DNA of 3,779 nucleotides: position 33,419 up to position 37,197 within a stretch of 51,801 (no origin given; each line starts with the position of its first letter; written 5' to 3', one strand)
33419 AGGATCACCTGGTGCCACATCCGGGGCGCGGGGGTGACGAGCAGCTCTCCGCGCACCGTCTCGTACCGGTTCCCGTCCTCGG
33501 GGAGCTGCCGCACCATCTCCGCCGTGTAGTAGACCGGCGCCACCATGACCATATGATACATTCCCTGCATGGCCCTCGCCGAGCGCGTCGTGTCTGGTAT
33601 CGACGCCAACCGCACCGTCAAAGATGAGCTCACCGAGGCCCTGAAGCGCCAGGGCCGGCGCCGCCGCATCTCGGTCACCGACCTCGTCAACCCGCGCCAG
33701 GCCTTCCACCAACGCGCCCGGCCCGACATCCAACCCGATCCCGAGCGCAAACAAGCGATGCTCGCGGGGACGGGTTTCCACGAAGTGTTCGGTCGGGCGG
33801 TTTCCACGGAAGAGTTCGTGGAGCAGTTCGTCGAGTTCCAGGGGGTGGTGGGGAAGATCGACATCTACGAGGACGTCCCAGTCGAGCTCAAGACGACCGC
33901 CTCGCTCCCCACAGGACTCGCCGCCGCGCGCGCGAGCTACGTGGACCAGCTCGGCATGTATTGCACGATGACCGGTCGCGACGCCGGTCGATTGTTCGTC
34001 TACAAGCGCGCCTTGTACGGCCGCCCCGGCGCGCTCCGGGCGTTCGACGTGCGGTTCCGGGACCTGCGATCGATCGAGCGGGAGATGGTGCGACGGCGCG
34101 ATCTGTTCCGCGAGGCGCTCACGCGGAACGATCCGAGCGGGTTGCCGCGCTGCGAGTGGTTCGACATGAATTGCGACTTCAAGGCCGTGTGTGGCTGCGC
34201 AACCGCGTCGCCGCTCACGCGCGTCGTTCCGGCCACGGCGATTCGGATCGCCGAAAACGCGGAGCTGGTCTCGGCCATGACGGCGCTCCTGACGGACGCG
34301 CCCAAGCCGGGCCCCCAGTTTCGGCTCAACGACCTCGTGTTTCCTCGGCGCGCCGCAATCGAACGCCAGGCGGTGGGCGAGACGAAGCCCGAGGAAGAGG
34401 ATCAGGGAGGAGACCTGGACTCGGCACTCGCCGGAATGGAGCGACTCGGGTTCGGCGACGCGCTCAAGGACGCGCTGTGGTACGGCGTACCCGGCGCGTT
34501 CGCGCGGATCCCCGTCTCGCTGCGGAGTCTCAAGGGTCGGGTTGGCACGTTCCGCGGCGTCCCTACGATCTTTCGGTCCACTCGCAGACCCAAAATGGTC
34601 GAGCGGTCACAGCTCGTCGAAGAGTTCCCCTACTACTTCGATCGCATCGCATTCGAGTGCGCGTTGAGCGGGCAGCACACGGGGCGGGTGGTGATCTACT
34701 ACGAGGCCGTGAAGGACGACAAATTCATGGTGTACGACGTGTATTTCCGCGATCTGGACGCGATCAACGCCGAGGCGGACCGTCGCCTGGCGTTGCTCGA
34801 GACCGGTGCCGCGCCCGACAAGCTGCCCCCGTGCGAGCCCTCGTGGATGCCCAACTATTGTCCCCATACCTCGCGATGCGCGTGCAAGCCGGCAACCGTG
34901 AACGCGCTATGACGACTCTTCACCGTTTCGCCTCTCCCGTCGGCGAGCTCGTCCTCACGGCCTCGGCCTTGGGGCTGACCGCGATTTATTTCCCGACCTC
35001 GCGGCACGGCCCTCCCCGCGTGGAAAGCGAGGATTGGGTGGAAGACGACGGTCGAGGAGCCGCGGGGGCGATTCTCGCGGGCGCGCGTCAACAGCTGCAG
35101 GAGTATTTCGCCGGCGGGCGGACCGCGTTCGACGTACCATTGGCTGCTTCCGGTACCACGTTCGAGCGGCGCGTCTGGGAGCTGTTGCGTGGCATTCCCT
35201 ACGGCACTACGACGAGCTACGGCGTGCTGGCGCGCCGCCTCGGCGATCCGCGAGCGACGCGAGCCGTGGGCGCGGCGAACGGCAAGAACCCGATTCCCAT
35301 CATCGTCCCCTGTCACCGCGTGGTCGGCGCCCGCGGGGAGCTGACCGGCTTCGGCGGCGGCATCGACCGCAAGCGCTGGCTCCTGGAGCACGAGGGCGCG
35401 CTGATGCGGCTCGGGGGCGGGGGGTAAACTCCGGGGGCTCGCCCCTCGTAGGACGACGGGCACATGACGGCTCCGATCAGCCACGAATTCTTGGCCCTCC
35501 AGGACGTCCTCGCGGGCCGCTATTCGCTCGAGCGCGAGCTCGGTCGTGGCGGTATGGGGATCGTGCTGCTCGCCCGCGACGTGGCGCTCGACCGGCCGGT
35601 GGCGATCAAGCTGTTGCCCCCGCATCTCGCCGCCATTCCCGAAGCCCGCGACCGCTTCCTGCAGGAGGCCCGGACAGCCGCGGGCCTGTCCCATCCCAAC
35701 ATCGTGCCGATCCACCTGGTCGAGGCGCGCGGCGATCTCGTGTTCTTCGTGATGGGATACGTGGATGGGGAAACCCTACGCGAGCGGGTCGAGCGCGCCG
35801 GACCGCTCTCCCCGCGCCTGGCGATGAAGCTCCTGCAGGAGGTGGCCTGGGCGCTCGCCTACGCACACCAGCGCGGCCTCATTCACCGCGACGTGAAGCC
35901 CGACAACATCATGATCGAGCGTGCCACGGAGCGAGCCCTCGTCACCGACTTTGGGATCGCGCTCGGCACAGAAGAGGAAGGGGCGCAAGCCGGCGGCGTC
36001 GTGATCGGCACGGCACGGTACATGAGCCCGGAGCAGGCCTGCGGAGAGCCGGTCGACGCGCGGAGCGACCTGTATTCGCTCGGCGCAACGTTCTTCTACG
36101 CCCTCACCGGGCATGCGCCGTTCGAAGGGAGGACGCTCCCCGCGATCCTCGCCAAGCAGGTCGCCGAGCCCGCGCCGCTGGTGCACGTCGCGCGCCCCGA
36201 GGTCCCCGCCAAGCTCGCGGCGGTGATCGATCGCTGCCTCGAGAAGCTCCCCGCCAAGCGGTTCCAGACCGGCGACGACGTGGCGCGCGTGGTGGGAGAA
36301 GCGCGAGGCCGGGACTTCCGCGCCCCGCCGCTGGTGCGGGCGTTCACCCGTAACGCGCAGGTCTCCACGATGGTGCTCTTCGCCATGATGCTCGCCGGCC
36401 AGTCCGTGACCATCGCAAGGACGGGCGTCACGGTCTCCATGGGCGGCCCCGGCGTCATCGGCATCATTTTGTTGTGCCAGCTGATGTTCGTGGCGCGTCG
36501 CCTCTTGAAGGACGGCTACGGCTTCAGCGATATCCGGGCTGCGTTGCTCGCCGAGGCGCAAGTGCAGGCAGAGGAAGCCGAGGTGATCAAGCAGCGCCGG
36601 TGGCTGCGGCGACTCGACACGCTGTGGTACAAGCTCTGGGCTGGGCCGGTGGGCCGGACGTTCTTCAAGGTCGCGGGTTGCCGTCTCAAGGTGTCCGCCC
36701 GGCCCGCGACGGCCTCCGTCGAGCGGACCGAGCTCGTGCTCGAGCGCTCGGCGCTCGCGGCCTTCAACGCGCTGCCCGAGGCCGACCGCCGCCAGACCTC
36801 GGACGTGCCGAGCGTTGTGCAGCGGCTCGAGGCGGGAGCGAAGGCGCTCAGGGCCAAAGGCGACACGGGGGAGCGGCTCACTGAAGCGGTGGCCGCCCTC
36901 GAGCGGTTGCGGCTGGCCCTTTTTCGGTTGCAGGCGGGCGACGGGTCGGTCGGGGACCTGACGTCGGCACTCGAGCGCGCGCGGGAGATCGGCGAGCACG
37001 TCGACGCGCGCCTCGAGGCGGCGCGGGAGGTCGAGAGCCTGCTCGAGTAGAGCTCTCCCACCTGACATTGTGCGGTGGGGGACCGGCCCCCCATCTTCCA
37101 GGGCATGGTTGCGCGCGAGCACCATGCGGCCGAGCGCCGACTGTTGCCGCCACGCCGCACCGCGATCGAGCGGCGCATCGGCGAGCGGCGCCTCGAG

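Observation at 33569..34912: One polypeptide made of two Cas4/RecB-like PD-(D/E)xK modules, one intact and one catalytically dead, each capped by a CxnCx5CxC cluster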

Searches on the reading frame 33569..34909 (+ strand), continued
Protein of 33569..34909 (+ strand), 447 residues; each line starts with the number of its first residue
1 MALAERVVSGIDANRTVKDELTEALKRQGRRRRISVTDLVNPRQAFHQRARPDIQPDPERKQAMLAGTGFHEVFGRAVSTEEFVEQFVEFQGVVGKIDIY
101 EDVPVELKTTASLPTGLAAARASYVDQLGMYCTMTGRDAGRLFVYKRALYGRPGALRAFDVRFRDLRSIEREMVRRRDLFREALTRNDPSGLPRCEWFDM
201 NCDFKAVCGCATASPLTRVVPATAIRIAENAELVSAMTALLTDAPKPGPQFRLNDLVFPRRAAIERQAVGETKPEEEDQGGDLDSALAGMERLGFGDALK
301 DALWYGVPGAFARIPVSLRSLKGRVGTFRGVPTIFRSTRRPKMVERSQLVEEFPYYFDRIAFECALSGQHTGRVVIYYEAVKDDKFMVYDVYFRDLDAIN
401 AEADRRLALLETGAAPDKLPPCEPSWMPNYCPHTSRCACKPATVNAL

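Call 70: search_protein_families(library=pfam, proteins=[L030:4860-5981:+, L030:2330-5182:+, L024:4807-5889:+, L024:2433-5066:+, L032:2538-4874:+, L030:7315-8502:+, L024:7883-9187:+, L032:7614-8690:+], max_evalue=0.001)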
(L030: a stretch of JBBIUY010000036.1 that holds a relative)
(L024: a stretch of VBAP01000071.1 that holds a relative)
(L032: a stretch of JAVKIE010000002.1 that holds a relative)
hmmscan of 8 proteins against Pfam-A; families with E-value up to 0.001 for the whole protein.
L030:4860-5981:+ (374 aa): 2 families
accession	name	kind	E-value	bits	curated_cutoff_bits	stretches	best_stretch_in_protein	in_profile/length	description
PF13482.12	RNase_H_2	-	3.7e-34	118.5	22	1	41-204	2-160/165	RNase_H superfamily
PF10108.15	DNA_pol_B_exo2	-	6.5e-05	23.1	24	1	66-123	21-78/213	Predicted 3'-5' exonuclease related to the exonuclease domain of PolB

L030:2330-5182:+ (951 aa): 0 families

L024:4807-5889:+ (361 aa): 3 families
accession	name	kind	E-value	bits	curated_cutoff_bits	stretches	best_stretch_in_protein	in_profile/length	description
PF13482.12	RNase_H_2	-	6.4e-31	108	22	1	50-214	2-160/165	RNase_H superfamily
PF12688.13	TPR_5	-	0.00038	21.1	24.2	1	240-333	10-103/119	Tetratrico peptide repeat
PF13428.12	TPR_14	-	0.00091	20.1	23.5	0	234-272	4-43/44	Tetratricopeptide repeat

L024:2433-5066:+ (878 aa): 5 families
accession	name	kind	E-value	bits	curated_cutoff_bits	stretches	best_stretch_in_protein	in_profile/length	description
PF00270.35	DEAD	-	2e-35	122.5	26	1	58-229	2-164/167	DEAD/DEAH box helicase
PF09369.15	MZB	-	2.6e-24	86.2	24.2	1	671-750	1-80/80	MrfA Zn-binding domain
PF00271.37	Helicase_C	-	9.1e-13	48.9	23.5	1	321-390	40-109/110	Helicase conserved C-terminal domain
PF22982.3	WHD_HRQ1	-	1.6e-10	42.3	27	1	426-495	1-70/70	ATP-dependent helicase HRQ1, winged helix domain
PF04851.21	ResIII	-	1.1e-08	35.7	22.5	1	56-202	4-146/164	Type III restriction enzyme, res subunit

L032:2538-4874:+ (779 aa): 5 families
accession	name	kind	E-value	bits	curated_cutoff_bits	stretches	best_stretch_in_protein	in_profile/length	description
PF00270.35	DEAD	-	8.8e-34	117.1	26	1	58-227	2-161/167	DEAD/DEAH box helicase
PF09369.15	MZB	-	1.2e-24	87.2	24.2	1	662-741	1-80/80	MrfA Zn-binding domain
PF00271.37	Helicase_C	-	4.7e-12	46.6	23.5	1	285-390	9-109/110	Helicase conserved C-terminal domain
PF22982.3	WHD_HRQ1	-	3.7e-10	41.1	27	1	426-495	1-70/70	ATP-dependent helicase HRQ1, winged helix domain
PF04851.21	ResIII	-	1.6e-07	31.8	22.5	1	56-208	4-152/164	Type III restriction enzyme, res subunit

L030:7315-8502:+ (396 aa): 0 families

L024:7883-9187:+ (435 aa): 0 families

L032:7614-8690:+ (359 aa): 0 families

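Call 77: search_dna_similar(query=P0266, collection=phages, mode=protein, max_evalue=0.001, max_rows=15)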
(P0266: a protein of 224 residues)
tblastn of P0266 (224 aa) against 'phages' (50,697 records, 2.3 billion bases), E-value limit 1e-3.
No match.

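Call 78: search_dna_similar(query=window:33569-34909:+, collection=plasmids, mode=protein, max_evalue=0.001, max_rows=15)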
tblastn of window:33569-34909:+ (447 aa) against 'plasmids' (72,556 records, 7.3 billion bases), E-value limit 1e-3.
No match.

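Call 79: search_dna_similar(query=window:33569-34909:+, collection=phages, mode=protein, max_evalue=0.001, max_rows=10)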
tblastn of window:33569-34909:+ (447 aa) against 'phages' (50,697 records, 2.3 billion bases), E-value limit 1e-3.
Records with a match: 1; places in all: 1; records where one place covers at least 80% of the query: 0.
Best place of each record, by identity: <60% 1.
By first word of the organism name: Eggerthella 1.
By host as written in the record: Eggerthella lenta DSM 2243 1.
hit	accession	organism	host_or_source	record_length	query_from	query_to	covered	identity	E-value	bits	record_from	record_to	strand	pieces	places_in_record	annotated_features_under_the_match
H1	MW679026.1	Eggerthella phage LE2-3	Eggerthella lenta DSM 2243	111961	98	210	25%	35.0%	2e-4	50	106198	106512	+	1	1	exonuclease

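Call 80: find_related_loci(query=A1, collection=viral_contigs, flank=5000)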
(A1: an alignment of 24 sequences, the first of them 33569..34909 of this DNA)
Query A1 (447 aa) in viral_contigs; peptide patterns used: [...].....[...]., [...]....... (x = any residue, [..] = any of these).
30 stretches matched a pattern, but none encodes a relative of the query by tblastn (E <= 1e-3).

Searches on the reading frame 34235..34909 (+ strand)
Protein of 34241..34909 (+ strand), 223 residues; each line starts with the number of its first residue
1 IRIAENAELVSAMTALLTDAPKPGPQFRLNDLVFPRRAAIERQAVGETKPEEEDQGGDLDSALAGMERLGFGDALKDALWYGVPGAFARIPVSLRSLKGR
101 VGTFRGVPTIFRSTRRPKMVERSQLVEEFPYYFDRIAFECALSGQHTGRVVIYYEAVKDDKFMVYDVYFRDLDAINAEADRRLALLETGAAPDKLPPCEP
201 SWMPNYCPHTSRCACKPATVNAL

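Call 3: search_protein_families(library=pfam, proteins=[window:34241-34909:+], max_evalue=10)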
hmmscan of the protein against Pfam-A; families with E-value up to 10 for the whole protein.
window:34241-34909:+ (223 aa): 1 family
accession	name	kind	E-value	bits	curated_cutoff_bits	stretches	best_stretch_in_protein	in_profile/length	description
PF22955.1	EGF2_RECK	-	2.2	8.5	27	1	204-218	8-22/37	RECK-like, EGF-like 1 domain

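Call 4: search_protein_families(library=ncbifam, proteins=[window:34241-34909:+], max_evalue=10)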
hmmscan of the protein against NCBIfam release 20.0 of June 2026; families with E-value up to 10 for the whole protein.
window:34241-34909:+ (223 aa): 0 families

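Call 17: search_protein_families(library=padloc, proteins=[window:34241-34909:+], max_evalue=10)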
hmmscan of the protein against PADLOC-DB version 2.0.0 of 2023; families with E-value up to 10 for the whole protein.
window:34241-34909:+ (223 aa): 0 families

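Call 18: search_protein_families(library=phrogs, proteins=[window:34241-34909:+], max_evalue=10)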
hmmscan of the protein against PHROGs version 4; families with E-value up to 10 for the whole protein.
window:34241-34909:+ (223 aa): 0 families

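Call 44: search_solved_structures(query=A3, max_evalue=10, show_alignments=2)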
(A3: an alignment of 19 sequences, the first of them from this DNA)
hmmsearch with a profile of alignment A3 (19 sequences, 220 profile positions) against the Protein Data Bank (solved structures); distinct sequences matched with E-value up to 10: 8.
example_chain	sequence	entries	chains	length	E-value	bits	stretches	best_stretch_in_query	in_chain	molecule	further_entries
5xxb_N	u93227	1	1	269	0.32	14.2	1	72-179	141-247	Ribosomal protein uL13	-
8ump_B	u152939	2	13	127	0.9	12.7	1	130-201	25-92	T33-ml35-redesigned-CutA-fold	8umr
6spe_h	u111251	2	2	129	1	12.5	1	55-136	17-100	30S ribosomal protein S8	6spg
7unr_h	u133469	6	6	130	1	12.5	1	55-136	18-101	30S ribosomal protein S8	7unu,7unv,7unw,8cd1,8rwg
7l1v_S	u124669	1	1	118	1.3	12.2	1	134-182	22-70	Synthetic nanobody 51 (Sb51)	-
6spc_h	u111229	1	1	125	1.3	12.1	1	55-134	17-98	30S ribosomal protein S8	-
6spf_h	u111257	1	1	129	1.4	12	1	55-134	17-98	30S ribosomal protein S8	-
4ii1_A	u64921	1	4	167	1.8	11.6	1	196-216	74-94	Zinc finger CCCH-type with G patch domain-containing protein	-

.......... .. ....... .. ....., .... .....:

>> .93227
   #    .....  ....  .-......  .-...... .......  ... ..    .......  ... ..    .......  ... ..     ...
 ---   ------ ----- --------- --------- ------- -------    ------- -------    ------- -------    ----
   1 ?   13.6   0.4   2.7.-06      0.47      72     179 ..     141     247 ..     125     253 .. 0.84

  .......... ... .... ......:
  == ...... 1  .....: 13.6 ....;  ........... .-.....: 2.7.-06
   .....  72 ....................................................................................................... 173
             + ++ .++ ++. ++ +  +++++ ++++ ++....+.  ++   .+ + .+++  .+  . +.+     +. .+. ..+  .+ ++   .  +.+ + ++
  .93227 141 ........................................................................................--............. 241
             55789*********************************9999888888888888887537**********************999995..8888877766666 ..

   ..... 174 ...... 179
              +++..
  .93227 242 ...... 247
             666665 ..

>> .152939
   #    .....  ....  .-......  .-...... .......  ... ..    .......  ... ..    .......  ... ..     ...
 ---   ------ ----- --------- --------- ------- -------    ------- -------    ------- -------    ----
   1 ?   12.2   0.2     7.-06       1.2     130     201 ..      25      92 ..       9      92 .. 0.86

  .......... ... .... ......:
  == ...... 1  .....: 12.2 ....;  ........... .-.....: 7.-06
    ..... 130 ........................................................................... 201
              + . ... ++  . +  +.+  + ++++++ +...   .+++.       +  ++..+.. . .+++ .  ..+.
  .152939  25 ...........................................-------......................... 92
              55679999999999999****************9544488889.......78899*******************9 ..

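Call 56: predict_structure(alignment_id=A3)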
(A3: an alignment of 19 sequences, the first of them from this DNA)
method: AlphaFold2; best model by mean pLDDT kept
length: 225 residues; sequences in the alignment: 19
mean_pLDDT: 84.5   pTM: 0.76
mean pLDDT of the five models: 84.5, 82.8, 80.1, 79.6, 78.1
residues with pLDDT >= 90: 130; 70-90: 61; 50-70: 19; < 50: 15
segments of 3 or more residues with pLDDT < 50: 51-60, 222-225
pLDDT, mean of each block of 10 residues (from residue 1): 81 92 81 94 84 46 51 74 84 93 95 92 93 95 97 93 91 97 96 92 80 78 45
secondary structure, 60 per line:
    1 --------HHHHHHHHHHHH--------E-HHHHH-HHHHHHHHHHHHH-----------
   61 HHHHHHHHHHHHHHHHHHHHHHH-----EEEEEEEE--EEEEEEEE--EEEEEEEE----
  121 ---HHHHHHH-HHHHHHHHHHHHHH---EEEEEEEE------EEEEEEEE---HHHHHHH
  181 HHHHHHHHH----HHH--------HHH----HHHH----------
elements in order: H9-20 H31-35 H37-49 H61-83 E89-96 E99-106 E109-116 H124-130 H132-145 E149-156 E163-170 H174-189 H212-215

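Call 61: fold_search(model_id=the predicted structure, library=pdb)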
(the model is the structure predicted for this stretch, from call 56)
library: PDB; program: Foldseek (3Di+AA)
matches with E <= 10: 490; with E <= 0.001: 8
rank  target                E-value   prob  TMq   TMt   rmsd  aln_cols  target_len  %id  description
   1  4ic1_D                7.6e-06  1.00  0.48  0.51   9.0       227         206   14  Crystal structure of SSO0001 (released 2013-01-16)
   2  4ic1_B                2.5e-05  1.00  0.47  0.51   9.8       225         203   16  Crystal structure of SSO0001 (released 2013-01-16)
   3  4ic1_G                4.3e-05  1.00  0.47  0.51   9.8       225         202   16  Crystal structure of SSO0001 (released 2013-01-16)
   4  4ic1_A                4.3e-05  1.00  0.47  0.52   9.1       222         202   14  Crystal structure of SSO0001 (released 2013-01-16)
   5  9kqh_A                9.9e-05  1.00  0.42  0.15   8.2       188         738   13  Crystal structure of Finegoldia magna DinG in complex with ssDNA and ADPNP (released 2025-12-03)
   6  3syy                  2.4e-04  1.00  0.42  0.47   6.2       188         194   13  Crystal Structure of an alkaline exonuclease (LHK-Exo) from Laribacter hongkongensis (released 2012-02-15)
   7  3h4r                  6.0e-04  1.00  0.39  0.40   7.3       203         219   13  Crystal structure of E. coli RecE exonuclease (released 2009-05-26)
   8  8xa9_B                9.6e-04  1.00  0.34  0.35  12.3       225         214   12  Human MGME1 in complex with 5'-overhang DNA (released 2024-03-20)
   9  3sz4                  1.1e-03  1.00  0.37  0.42   6.8       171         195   15  Crystal Structure of LHK-Exo in complex with dAMP (released 2012-02-15)
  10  5zyu_A                1.7e-03  0.99  0.30  0.30   9.4       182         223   12  The crystal structure of humanMGME1 with single strand DNA2 (released 2018-09-19)
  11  5zyv_A                2.0e-03  0.97  0.29  0.32  18.0       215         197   10  Crystal structure of human MGME1 with single strand DNA2 and Ca2+ (released 2018-09-19)
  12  8d3l_J                2.6e-03  1.00  0.45  0.46   6.7       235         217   12  Type I-C Cas4-Cas1-Cas2 complex bound to a PAM/PAM prespacer (released 2022-11-02)
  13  8xa9_A                2.6e-03  0.99  0.36  0.38   9.8       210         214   12  Human MGME1 in complex with 5'-overhang DNA (released 2024-03-20)
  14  5zyt_C                3.0e-03  1.00  0.33  0.34   8.6       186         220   11  Crystal structure of human MGME1 with 3' overhang double strand DNA3 (released 2018-09-19)
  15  5zyt_A                4.3e-03  0.97  0.30  0.31   9.6       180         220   13  Crystal structure of human MGME1 with 3' overhang double strand DNA3 (released 2018-09-19)
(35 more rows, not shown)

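Call 63: search_protein_families(library=pfam, alignment_id=A3, max_evalue=0.1)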
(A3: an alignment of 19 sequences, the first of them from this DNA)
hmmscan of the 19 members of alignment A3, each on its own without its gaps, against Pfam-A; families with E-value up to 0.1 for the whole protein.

A. member 1, seq(225 aa): 0 families

B. families by the number of members that match (of 19 scanned): 1 family
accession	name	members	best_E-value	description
PF18444.7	RRM_9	1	0.024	RNA recognition motif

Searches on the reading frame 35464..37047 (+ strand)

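Call 22: search_protein_families(library=pfam, proteins=[window:35464-37047:+], max_evalue=0.001)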
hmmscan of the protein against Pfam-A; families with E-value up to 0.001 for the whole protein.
window:35464-37047:+ (528 aa): 4 families
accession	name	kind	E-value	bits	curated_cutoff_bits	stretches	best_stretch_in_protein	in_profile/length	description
PF00069.31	Pkinase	-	8.7e-42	143.8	31.7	1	20-268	1-253/263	Protein kinase domain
PF07714.23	PK_Tyr_Ser-Thr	-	1.1e-27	97.4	23.1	1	22-267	3-249/258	Protein tyrosine and serine/threonine kinase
PF17667.7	Pkinase_fungal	-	4.5e-05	22.8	24.1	1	135-205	304-378/387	Fungal protein kinase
PF01636.29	APH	-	6.8e-05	23.2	23.2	0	122-164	149-195/239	Phosphotransferase enzyme family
